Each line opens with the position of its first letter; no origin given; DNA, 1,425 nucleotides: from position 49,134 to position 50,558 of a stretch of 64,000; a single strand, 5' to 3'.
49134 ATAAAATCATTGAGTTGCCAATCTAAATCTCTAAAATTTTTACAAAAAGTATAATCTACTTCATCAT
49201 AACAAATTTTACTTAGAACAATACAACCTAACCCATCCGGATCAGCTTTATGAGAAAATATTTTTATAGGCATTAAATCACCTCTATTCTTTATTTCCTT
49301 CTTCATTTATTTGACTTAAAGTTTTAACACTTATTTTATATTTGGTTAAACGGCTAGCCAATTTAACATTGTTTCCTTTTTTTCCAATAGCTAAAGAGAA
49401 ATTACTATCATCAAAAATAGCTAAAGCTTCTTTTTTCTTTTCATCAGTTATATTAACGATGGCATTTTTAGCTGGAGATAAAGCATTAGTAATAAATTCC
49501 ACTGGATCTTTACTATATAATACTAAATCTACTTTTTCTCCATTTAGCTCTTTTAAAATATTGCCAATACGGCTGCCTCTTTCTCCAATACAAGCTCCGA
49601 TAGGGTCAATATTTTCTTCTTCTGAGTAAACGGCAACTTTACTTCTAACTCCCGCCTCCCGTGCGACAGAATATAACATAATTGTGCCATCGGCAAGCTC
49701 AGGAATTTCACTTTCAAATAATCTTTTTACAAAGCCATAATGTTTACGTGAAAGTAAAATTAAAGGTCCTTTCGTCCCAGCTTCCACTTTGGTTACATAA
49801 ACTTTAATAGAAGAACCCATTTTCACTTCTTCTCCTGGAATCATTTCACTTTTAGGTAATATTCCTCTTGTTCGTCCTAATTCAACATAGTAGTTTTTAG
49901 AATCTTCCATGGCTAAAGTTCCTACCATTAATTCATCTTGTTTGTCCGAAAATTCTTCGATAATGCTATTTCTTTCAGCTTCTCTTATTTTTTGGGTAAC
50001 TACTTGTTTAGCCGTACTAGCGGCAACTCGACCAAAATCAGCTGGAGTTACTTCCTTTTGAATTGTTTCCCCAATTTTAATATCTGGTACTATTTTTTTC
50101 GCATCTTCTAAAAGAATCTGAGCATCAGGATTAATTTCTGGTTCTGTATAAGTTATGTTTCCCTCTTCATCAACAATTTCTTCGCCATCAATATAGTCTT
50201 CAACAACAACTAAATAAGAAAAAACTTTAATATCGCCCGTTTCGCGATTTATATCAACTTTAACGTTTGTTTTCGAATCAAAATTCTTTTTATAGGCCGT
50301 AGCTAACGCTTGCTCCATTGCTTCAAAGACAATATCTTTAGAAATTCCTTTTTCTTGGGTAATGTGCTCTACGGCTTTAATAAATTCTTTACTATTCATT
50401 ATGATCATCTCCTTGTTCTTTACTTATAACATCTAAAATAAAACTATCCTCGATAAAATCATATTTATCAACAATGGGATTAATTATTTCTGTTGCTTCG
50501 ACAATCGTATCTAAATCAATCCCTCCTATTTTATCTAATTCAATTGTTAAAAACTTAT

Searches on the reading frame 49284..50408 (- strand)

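Call 74: search_protein_families(library=pfam, proteins=[window:49284-50408:-], max_evalue=0.00001)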
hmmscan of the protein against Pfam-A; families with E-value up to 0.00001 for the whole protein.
window:49284-50408:- (374 aa): 3 families
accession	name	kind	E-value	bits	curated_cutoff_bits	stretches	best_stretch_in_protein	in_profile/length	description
PF08529.16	NusA_N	-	4.4e-39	133.8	23.8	1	8-147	1-119/119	NusA N-terminal domain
PF13184.12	KH_5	-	1.8e-26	92.5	27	1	252-319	1-68/69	NusA-like KH domain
PF00575.29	S1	-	7.7e-06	26.6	22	0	172-213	19-67/74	S1 RNA binding domain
